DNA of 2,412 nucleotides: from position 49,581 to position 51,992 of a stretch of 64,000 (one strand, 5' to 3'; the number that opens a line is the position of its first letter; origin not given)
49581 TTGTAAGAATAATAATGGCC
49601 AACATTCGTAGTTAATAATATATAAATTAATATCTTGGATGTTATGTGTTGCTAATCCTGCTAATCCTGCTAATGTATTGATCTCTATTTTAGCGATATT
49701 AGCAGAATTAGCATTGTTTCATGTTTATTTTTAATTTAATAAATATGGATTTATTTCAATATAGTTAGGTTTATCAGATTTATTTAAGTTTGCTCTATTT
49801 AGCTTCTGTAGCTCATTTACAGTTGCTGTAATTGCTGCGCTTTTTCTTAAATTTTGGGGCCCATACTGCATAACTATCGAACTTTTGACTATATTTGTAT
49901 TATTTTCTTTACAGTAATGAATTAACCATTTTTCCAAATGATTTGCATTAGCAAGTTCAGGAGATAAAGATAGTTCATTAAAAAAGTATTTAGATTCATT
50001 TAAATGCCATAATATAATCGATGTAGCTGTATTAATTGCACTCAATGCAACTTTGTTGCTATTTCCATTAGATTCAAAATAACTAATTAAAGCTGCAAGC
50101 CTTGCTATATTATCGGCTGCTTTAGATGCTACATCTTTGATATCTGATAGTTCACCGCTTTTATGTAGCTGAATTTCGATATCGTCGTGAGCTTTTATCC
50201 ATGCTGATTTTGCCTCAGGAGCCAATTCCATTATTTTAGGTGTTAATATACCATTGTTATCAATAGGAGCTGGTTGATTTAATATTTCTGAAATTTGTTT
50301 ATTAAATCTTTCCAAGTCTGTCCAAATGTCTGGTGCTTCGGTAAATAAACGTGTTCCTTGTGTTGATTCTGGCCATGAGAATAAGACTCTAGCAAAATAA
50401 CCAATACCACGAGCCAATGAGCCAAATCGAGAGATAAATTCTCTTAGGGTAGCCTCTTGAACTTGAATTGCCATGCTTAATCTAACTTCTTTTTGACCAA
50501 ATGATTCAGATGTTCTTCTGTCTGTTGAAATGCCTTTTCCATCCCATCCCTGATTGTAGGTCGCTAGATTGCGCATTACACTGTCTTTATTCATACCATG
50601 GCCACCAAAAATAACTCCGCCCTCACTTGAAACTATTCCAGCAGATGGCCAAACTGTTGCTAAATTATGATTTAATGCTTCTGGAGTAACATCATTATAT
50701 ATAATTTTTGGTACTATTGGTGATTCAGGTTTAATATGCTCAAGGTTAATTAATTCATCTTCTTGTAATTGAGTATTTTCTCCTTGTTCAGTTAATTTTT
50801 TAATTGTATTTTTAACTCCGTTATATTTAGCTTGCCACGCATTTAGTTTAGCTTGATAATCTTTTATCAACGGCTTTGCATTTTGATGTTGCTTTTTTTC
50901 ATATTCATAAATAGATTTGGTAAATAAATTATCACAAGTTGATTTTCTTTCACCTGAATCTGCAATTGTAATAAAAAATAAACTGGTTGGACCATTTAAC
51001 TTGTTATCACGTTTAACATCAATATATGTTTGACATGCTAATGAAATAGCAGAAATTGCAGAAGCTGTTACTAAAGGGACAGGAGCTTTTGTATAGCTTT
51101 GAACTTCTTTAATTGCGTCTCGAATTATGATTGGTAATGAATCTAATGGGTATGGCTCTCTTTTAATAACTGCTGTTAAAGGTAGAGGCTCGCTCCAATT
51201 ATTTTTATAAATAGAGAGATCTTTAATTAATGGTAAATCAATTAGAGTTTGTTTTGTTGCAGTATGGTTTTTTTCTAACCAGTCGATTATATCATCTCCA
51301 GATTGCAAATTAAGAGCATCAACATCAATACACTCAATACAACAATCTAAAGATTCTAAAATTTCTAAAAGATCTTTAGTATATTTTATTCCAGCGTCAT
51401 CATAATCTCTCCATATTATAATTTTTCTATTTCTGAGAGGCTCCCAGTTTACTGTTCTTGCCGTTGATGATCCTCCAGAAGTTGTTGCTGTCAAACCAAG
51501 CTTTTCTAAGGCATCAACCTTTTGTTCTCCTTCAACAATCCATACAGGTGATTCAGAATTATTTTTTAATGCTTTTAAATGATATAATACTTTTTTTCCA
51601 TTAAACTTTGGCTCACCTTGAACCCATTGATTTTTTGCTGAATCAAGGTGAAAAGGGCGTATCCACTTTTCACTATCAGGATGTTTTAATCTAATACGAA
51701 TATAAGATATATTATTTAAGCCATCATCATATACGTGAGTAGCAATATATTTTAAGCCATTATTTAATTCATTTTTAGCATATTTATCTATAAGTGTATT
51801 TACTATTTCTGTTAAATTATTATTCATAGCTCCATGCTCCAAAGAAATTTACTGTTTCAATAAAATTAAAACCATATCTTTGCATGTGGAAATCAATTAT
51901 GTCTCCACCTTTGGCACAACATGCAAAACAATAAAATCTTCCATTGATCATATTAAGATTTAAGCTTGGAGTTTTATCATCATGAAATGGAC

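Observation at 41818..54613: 12.8 kb P4/PICI-like satellite element integrated into tRNA-Asn, delimited by exact 38-bp direct repeats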

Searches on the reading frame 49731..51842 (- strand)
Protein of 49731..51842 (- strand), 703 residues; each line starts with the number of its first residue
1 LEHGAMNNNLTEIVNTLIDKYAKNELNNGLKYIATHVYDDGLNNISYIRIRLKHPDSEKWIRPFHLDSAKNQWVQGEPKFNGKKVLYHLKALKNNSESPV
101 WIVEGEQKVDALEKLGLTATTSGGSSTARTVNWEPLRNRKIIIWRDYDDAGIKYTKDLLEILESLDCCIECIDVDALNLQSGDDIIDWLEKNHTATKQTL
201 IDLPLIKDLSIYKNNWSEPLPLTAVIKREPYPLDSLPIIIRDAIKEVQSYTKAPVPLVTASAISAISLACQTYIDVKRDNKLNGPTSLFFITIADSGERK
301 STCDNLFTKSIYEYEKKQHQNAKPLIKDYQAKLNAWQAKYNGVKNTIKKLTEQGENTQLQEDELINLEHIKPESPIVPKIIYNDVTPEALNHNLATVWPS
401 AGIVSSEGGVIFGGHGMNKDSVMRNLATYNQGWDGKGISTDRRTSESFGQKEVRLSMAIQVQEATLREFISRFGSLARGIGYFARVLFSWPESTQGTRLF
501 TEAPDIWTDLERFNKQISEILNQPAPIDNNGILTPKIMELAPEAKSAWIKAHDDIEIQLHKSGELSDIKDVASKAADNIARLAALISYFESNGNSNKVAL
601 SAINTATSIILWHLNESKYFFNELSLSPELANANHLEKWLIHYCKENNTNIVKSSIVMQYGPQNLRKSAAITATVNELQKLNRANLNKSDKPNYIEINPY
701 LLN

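Call 6: search_protein_families(library=pfam, proteins=[window:49731-51842:-], max_evalue=0.01)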
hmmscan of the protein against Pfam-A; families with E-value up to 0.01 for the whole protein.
window:49731-51842:- (703 aa): 4 families
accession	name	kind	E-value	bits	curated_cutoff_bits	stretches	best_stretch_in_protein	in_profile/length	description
PF13148.11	DUF3987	-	1.9e-89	300.8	27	1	252-622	1-363/364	Protein of unknown function (DUF3987)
PF01751.28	Toprim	-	8.6e-06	26.3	23.1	1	100-164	2-86/96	Toprim domain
PF13155.12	Toprim_2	-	0.00023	21.9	22.1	1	112-174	12-78/88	Toprim-like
PF19898.4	DUF6371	-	0.0055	17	27.7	0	33-146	34-149/150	Domain of unknown function (DUF6371)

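Call 7: search_protein_families(library=phrogs, proteins=[window:49731-51842:-], max_evalue=0.001)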
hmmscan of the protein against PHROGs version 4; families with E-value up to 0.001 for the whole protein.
window:49731-51842:- (703 aa): 6 families
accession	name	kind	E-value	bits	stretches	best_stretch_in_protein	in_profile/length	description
phrog_2373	-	DNA, RNA and nucleotide metabolism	3.2e-72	244.8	1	183-701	11-513/515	DNA helicase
phrog_239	-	DNA, RNA and nucleotide metabolism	9.6e-12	45.6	1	79-192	176-299/801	DNA primase/helicase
phrog_6088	-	DNA, RNA and nucleotide metabolism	1.3e-11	44.7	1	95-201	185-292/772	DNA primase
phrog_26824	-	unknown function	1.2e-08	34.5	1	12-195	93-276/868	-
phrog_849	-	DNA, RNA and nucleotide metabolism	2.8e-06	27.6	1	83-187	225-337/435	DNA primase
phrog_10514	-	DNA, RNA and nucleotide metabolism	0.0006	19.1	0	240-317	344-421/750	DNA primase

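Call 8: search_protein_families(library=padloc, proteins=[window:49731-51842:-], max_evalue=0.01)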
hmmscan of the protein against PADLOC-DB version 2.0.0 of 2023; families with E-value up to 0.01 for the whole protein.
window:49731-51842:- (703 aa): 1 family
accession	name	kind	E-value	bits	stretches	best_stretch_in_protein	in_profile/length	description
PDLC03800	RTasDnaG-like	-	9.4e-07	25.9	1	83-201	270-384/550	DRT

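Call 22: find_homologous_proteins(query=window:49731-51842:-, max_evalue=1e-10)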
Query window:49731-51842:- (703 aa): 2151 proteins with E <= 1e-10 among 8000 candidates; the best 120 are listed.
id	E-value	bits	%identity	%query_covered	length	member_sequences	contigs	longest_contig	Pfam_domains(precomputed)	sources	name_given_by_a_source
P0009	0.0e+0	1583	100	99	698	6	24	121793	PF13148.12,PF01751.29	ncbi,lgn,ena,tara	tara:strand:- start:3121 stop:5217 length:2097 start_codon:yes stop_codon:yes gene_type:complete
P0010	2.9e-279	946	59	99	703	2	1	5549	PF13148.12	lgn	-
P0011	3.3e-278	943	61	99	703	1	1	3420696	PF13148.12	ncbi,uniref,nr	ncbi:5' DNA primase TraC [Legionella donaldsonii]|uniref:5' DNA primase TraC n=1 Tax=Legionella dona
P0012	4.8e-277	939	60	99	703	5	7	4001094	PF13148.12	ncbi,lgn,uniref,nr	ncbi:DUF3987 domain-containing protein [Legionella longbeachae]|uniref:DUF3987 domain-containing pro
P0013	4.3e-271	919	60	99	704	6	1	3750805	PF13148.12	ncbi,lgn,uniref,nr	ncbi:hypothetical protein TUM19329_02740 [Legionella antarctica]|uniref:DUF3987 domain-containing pr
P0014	4.6e-258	876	56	99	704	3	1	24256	PF13148.12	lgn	-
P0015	2.4e-256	871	56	99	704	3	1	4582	PF13148.12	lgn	-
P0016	1.6e-255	868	56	99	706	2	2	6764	PF13148.12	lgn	-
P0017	2.8e-255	867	56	99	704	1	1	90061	PF13148.12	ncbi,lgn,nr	ncbi:MAG: DUF3987 domain-containing protein [Legionella sp.]|nr:DUF3987 domain-containing protein [L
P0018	7.9e-250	849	54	99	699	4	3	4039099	PF13148.12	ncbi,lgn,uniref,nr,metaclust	ncbi:YfjI family protein [Legionella cincinnatiensis]|uniref:5' DNA primase TraC n=1 Tax=Legionella 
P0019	3.8e-247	840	55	99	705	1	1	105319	PF13148.12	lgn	-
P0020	4.1e-243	827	53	99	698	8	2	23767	PF13148.12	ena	-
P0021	1.6e-215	736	51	97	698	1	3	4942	PF13148.12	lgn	-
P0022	5.6e-214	731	50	99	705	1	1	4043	PF13148.12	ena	-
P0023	3.6e-213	728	49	99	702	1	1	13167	PF13148.12,PF01751.29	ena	-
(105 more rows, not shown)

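Call 28: find_encoding_contigs(protein=P0012, flank=10000, max_places=4)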
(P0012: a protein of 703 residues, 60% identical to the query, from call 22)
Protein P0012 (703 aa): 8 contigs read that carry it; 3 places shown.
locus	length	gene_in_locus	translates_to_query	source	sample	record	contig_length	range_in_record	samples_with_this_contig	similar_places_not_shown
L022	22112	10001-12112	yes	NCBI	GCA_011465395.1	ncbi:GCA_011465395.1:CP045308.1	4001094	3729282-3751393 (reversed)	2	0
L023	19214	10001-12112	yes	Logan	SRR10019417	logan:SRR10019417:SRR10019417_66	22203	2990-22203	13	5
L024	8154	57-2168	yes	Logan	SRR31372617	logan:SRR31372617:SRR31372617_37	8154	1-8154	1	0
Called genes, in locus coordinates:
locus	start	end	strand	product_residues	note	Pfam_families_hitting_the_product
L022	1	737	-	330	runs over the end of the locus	PF00044:Gp_dh_N, PF02800:Gp_dh_C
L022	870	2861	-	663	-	PF00456:Transketolase_N, PF13292:DXP_synthase_N (faint), PF02779:Transket_pyr, PF22613:Transketolase_C_1, PF02780:Transketolase_C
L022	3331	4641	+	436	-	-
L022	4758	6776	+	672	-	PF19310:TOP_N, PF01432:Peptidase_M3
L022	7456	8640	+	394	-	PF13356:Arm-DNA-bind_3, PF22022:Phage_int_M, PF00589:Phage_integrase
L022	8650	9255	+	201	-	-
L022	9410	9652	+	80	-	PF05930:Phage_AlpA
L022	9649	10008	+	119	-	PF01807:Zn_ribbon_DnaG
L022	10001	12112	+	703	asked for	PF13148:DUF3987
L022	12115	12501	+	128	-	-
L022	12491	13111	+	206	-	-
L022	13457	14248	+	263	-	-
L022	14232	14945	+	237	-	-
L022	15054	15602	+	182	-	-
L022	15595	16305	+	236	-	-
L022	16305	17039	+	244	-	PF00149:Metallophos, PF12850:Metallophos_2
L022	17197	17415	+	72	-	-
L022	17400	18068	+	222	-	-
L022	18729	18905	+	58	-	-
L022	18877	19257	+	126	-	PF13610:DDE_Tnp_IS240 (weak)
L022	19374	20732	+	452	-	-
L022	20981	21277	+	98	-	-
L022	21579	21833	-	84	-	PF13340:DUF4096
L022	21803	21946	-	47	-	-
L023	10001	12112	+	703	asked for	PF13148:DUF3987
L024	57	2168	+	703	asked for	PF13148:DUF3987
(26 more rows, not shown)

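Call 29: find_encoding_contigs(protein=P0011, flank=10000, max_places=2)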
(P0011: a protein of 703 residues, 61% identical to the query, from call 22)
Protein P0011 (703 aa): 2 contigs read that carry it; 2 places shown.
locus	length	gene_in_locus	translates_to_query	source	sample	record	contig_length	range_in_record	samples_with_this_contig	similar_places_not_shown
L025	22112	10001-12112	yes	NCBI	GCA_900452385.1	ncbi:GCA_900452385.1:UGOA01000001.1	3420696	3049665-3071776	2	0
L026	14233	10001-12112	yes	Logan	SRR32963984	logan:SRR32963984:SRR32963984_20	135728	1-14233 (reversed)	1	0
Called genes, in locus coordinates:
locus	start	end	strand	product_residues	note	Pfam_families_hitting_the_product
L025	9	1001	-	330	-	PF00044:Gp_dh_N, PF02800:Gp_dh_C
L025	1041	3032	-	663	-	PF00456:Transketolase_N, PF13292:DXP_synthase_N (faint), PF02779:Transket_pyr, PF22613:Transketolase_C_1, PF02780:Transketolase_C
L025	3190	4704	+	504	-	-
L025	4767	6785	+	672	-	PF19310:TOP_N, PF01432:Peptidase_M3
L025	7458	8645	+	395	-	PF13356:Arm-DNA-bind_3, PF22022:Phage_int_M, PF00589:Phage_integrase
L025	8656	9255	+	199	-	-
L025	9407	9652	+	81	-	PF05930:Phage_AlpA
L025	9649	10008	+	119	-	PF01807:Zn_ribbon_DnaG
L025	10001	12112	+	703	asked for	PF13148:DUF3987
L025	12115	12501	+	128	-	-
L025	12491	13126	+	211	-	-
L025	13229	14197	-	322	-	PF11074:DUF2779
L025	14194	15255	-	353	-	-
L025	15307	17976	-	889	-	PF04851:ResIII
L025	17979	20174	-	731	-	PF01555:N6_N4_Mtase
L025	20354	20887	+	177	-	-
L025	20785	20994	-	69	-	-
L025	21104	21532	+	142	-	PF19570:DUF6088 (weak)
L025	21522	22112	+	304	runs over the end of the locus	PF08843:AbiEii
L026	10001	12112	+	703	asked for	PF13148:DUF3987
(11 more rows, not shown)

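Call 52: find_encoding_contigs(protein=P0020, flank=10000, max_places=2)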
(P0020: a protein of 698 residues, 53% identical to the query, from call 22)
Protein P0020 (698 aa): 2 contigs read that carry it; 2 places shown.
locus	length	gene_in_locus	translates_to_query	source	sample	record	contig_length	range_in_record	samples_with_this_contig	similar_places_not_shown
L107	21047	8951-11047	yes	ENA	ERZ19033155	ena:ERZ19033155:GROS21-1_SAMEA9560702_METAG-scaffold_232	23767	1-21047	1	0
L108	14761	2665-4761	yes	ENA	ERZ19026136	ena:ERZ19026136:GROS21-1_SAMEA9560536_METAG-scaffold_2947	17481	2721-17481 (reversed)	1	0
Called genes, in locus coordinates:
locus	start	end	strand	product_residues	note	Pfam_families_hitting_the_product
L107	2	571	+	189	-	?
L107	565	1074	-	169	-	PF12796:Ank_2, PF13637:Ank_4 (faint), PF13857:Ank_5 (faint), PF13606:Ank_3 (faint), PF00023:Ank (weak)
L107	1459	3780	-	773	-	PF01443:Viral_helicase1 (faint), PF09848:SLFN-g3_helicase (faint)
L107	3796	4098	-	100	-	PF13591:MerR_2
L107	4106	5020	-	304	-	PF00226:DnaJ, PF01556:DnaJ_C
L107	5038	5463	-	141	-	PF03703:bPH_2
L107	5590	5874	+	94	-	PF05258:DciA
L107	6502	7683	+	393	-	PF13356:Arm-DNA-bind_3, PF22022:Phage_int_M, PF00589:Phage_integrase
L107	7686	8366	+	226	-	-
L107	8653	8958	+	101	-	PF01807:Zn_ribbon_DnaG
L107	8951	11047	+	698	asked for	PF13148:DUF3987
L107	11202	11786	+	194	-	-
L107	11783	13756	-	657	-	PF11074:DUF2779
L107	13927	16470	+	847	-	PF13588:HSDR_N_2, PF00270:DEAD, PF04851:ResIII, PF18766:SWI2_SNF2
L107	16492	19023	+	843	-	PF02384:N6_Mtase, PF01170:UPF0020 (weak), PF07669:Eco57I (faint), PF01420:Methylase_S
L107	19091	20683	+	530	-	-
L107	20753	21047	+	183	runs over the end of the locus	PF13730:HTH_36 (faint)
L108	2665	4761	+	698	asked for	PF13148:DUF3987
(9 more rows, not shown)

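Call 53: find_encoding_contigs(protein=P0014, flank=10000, max_places=2)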
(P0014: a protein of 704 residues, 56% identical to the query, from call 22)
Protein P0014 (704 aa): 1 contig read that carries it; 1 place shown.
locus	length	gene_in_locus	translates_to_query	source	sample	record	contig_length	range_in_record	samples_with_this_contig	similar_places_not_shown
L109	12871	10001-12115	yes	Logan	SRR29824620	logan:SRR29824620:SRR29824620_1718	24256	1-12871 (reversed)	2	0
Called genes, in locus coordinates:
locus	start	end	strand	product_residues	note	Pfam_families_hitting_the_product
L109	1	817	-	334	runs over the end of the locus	PF00044:Gp_dh_N, PF02800:Gp_dh_C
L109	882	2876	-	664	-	PF00456:Transketolase_N, PF13292:DXP_synthase_N (faint), PF00676:E1_dh (weak), PF02779:Transket_pyr, PF02780:Transketolase_C, PF22613:Transketolase_C_1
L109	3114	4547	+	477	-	-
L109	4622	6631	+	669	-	PF19310:TOP_N, PF01432:Peptidase_M3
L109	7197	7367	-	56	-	-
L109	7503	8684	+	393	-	PF13356:Arm-DNA-bind_3, PF22022:Phage_int_M, PF00589:Phage_integrase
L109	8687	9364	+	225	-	-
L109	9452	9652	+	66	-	-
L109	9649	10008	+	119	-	PF01807:Zn_ribbon_DnaG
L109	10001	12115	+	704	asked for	PF13148:DUF3987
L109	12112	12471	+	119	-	-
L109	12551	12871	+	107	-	?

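Call 54: find_encoding_contigs(protein=P0019, flank=10000, max_places=2)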
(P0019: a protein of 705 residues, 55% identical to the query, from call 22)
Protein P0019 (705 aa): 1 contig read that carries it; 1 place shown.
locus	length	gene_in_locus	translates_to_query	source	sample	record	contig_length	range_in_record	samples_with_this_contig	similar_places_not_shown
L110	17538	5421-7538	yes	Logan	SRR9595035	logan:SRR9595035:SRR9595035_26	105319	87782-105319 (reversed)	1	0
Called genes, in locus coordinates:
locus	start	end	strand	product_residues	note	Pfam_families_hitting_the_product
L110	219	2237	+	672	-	PF19310:TOP_N, PF01432:Peptidase_M3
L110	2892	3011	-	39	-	-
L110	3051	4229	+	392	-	PF13356:Arm-DNA-bind_3, PF22022:Phage_int_M, PF00589:Phage_integrase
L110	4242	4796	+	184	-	-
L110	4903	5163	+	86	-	PF05930:Phage_AlpA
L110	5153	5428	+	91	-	PF01807:Zn_ribbon_DnaG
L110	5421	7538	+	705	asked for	PF13148:DUF3987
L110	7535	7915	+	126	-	-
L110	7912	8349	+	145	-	PF18932:DUF5681 (weak)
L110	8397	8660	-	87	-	PF12844:HTH_19 (weak), PF01381:HTH_3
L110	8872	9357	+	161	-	-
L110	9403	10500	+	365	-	-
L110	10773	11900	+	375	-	-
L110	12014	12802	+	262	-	-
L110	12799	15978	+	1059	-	PF00270:DEAD, PF04851:ResIII, PF00271:Helicase_C (weak)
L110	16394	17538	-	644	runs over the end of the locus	-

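Call 58: search_protein_families(library=phrogs, proteins=[L022:12115-12501:+, L022:12491-13111:+, L107:11202-11786:+, L109:12112-12471:+, L110:7535-7915:+, L110:7912-8349:+, L022:8650-9255:+, L107:7686-8366:+, L110:4242-4796:+], max_evalue=0.01)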
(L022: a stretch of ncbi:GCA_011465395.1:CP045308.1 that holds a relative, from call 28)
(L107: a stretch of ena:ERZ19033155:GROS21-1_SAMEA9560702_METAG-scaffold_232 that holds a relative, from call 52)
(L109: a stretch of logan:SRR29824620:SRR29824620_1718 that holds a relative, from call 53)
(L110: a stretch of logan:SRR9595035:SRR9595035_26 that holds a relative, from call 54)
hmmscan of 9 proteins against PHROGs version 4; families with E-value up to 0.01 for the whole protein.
L022:12115-12501:+ (128 aa): 2 families
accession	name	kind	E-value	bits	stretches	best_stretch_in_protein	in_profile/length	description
phrog_852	-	unknown function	2.6e-05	25.3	1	69-125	17-76/98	-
phrog_31018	-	unknown function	0.00042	21.3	1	86-124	30-68/128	-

L022:12491-13111:+ (206 aa): 0 families

L107:11202-11786:+ (194 aa): 0 families

L109:12112-12471:+ (119 aa): 0 families

L110:7535-7915:+ (126 aa): 0 families

L110:7912-8349:+ (145 aa): 3 families
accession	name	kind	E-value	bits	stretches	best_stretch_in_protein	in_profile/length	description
phrog_9747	-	unknown function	3e-05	24.9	1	38-139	44-141/147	-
phrog_26239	-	unknown function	0.002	19.5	1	6-22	19-35/146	-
phrog_4114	-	unknown function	0.0034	18.4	0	6-23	8-25/123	-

L022:8650-9255:+ (201 aa): 0 families

L107:7686-8366:+ (226 aa): 0 families

L110:4242-4796:+ (184 aa): 0 families

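Call 63: find_related_loci(query=A1, collection=viral_contigs, flank=10000)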
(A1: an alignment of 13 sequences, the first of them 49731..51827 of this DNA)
Query A1 (698 aa) in viral_contigs; peptide patterns used: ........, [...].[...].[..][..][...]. (x = any residue, [..] = any of these).
116 stretches matched a pattern; 14 encode a relative of the query (tblastn E <= 1e-3); 14 distinct loci.
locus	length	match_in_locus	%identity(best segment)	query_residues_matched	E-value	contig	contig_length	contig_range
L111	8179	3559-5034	51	195-698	5e-161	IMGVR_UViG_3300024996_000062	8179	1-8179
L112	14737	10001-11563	46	170-697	3e-157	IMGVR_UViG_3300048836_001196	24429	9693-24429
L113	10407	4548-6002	49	210-698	5e-155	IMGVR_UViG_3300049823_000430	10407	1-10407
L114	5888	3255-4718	47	209-698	3e-155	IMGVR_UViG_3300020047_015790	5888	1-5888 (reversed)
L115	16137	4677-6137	51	209-697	7e-150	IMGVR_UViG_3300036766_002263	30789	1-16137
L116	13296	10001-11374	33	225-691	6e-80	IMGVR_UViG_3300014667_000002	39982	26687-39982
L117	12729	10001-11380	32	225-692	2e-75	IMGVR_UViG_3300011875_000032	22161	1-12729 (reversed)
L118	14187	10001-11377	32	225-691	2e-74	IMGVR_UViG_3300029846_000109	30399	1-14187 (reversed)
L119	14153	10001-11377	32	225-691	2e-74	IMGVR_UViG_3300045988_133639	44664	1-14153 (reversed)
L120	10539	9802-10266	37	225-379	3e-27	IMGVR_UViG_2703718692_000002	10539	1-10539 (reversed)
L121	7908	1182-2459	22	209-635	1e-22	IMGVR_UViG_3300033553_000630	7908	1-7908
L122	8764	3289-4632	21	185-635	5e-19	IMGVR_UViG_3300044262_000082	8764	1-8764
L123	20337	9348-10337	22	185-499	2e-11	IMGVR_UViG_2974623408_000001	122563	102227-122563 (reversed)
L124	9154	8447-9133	21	225-466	2e-9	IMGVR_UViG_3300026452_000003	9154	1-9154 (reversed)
